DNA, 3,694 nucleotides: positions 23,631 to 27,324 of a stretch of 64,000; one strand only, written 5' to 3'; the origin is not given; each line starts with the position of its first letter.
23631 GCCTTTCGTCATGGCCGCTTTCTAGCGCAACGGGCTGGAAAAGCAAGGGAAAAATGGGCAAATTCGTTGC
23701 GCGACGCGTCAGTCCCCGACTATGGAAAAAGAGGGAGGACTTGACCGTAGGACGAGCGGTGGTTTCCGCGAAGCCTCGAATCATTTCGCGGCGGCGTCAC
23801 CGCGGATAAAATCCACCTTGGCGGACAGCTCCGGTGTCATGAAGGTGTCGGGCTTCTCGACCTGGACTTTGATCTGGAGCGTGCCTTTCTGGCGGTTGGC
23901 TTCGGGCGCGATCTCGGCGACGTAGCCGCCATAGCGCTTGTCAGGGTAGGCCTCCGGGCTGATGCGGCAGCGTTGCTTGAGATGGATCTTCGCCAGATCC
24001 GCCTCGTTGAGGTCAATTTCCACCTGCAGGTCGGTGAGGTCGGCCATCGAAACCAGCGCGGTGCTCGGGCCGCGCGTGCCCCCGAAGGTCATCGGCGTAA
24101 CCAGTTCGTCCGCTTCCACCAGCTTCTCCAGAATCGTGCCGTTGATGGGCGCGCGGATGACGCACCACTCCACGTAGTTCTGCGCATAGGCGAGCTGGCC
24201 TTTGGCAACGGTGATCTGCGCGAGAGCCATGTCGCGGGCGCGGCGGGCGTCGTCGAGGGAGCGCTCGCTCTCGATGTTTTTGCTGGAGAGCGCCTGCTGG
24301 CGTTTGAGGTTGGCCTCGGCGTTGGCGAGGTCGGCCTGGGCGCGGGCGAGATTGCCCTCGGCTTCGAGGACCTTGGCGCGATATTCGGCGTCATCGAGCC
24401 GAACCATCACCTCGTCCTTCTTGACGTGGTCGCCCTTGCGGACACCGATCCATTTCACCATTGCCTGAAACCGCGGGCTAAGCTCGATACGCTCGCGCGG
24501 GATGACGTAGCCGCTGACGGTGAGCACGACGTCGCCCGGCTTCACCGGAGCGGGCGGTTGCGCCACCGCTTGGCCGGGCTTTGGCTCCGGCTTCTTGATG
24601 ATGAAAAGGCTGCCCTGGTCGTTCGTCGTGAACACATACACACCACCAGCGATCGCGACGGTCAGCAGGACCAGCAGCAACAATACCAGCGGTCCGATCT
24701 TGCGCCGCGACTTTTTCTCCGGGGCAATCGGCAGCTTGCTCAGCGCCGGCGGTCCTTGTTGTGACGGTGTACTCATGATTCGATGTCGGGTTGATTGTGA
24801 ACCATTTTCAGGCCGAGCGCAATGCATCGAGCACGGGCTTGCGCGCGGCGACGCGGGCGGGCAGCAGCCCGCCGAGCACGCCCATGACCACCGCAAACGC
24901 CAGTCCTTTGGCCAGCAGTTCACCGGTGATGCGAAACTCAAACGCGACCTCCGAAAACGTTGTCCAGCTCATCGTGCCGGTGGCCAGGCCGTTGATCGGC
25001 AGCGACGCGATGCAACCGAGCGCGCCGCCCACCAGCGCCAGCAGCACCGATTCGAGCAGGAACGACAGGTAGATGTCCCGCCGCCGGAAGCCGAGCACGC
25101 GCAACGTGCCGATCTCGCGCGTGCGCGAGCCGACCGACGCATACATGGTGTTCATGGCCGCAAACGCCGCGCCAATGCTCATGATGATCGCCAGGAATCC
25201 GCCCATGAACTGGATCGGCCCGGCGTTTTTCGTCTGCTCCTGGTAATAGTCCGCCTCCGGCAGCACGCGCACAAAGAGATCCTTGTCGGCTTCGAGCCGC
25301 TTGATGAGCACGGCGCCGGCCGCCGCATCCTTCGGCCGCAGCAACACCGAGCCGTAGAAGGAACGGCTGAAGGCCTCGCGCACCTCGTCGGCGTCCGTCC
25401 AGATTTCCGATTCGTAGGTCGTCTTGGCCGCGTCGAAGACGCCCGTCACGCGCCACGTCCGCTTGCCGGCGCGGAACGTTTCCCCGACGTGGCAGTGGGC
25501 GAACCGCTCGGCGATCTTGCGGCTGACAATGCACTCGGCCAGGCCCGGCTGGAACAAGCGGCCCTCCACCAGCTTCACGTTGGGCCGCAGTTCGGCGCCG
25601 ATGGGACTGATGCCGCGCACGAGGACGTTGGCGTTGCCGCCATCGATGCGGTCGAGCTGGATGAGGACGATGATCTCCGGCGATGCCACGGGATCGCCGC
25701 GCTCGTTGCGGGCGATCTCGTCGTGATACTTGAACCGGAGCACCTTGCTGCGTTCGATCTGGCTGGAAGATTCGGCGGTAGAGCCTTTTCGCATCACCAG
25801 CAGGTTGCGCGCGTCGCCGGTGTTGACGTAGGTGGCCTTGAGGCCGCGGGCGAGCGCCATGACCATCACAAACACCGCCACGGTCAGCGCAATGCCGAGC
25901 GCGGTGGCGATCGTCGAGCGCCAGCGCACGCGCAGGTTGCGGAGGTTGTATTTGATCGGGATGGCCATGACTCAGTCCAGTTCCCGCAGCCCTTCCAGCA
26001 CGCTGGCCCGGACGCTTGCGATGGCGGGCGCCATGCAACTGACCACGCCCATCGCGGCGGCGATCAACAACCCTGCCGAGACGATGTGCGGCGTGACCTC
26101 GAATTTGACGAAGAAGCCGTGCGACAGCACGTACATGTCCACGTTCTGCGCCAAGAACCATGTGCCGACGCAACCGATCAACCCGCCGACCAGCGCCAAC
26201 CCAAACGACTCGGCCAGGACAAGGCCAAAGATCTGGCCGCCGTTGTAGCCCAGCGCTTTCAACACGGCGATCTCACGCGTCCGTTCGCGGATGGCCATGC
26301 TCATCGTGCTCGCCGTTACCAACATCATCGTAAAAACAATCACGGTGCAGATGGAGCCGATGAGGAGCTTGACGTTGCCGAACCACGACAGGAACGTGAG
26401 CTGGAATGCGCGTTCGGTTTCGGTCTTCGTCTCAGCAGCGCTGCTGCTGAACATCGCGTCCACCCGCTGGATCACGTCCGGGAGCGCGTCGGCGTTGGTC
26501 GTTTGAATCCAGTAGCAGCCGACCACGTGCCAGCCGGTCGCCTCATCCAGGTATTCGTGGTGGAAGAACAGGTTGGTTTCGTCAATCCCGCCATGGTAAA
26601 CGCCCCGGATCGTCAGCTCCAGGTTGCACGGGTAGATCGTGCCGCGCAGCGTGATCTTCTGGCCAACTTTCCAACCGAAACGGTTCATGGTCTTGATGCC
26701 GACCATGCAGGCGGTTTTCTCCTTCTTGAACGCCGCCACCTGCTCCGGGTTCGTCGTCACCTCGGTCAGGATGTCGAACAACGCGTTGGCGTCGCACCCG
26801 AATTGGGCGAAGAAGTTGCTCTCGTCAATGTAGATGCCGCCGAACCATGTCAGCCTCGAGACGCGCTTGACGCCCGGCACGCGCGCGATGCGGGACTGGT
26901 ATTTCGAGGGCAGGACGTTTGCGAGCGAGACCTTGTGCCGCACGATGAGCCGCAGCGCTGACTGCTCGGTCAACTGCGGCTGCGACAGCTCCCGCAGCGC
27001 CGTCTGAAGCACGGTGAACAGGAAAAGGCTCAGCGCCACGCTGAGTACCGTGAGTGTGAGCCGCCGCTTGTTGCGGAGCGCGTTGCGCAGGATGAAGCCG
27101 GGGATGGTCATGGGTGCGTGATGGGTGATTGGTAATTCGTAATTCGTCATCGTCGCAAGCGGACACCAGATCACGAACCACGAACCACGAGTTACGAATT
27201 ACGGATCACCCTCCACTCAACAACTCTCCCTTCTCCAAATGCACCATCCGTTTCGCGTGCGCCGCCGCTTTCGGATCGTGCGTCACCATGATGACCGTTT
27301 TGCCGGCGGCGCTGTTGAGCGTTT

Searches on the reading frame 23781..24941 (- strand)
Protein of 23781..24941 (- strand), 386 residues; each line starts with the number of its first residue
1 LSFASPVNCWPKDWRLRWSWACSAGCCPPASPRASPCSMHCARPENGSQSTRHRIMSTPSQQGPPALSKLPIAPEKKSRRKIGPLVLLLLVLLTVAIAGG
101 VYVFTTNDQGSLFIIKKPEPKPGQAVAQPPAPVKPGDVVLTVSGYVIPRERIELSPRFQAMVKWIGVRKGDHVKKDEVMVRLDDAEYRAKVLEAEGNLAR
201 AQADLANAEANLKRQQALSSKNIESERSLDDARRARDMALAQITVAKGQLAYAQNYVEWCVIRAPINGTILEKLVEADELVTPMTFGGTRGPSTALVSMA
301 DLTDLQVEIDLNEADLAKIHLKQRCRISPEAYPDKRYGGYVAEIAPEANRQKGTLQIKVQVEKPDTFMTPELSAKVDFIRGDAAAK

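Call 88: search_protein_families(library=pfam, proteins=[window:23781-24941:-], max_evalue=0.001)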
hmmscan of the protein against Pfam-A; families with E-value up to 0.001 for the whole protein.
window:23781-24941:- (386 aa): 2 families
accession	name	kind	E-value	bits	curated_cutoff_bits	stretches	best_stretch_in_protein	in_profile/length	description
PF16576.10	HlyD_D23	-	9.9e-18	64.6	30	1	152-373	20-213/214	Barrel-sandwich domain of CusB or HlyD membrane-fusion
PF13437.12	HlyD_3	-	3.8e-11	44.1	22.2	1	261-365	1-97/106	HlyD family secretion protein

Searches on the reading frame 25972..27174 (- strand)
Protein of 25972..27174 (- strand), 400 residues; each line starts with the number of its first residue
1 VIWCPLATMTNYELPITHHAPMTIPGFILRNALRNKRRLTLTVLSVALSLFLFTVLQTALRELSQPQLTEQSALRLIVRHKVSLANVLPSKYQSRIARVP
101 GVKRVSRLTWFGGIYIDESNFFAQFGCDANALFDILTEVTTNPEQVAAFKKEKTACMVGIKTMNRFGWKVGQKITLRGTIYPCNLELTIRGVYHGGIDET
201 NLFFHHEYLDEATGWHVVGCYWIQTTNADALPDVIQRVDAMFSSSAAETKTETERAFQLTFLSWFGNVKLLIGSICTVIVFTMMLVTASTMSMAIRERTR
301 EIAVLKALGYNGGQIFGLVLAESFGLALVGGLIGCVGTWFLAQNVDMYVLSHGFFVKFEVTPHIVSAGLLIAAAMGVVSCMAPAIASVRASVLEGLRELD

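Call 88: search_protein_families(library=pfam, proteins=[window:25972-27174:-], max_evalue=0.001)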
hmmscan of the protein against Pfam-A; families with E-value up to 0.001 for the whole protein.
window:25972-27174:- (400 aa): 2 families
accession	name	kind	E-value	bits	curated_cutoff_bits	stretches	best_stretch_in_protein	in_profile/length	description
PF02687.27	FtsX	-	5.1e-18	65.7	25.5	1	275-390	3-118/120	FtsX-like permease C-terminal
PF12704.14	MacB_PCD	-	3e-05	24.8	27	1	42-239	4-205/207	MacB-like periplasmic core domain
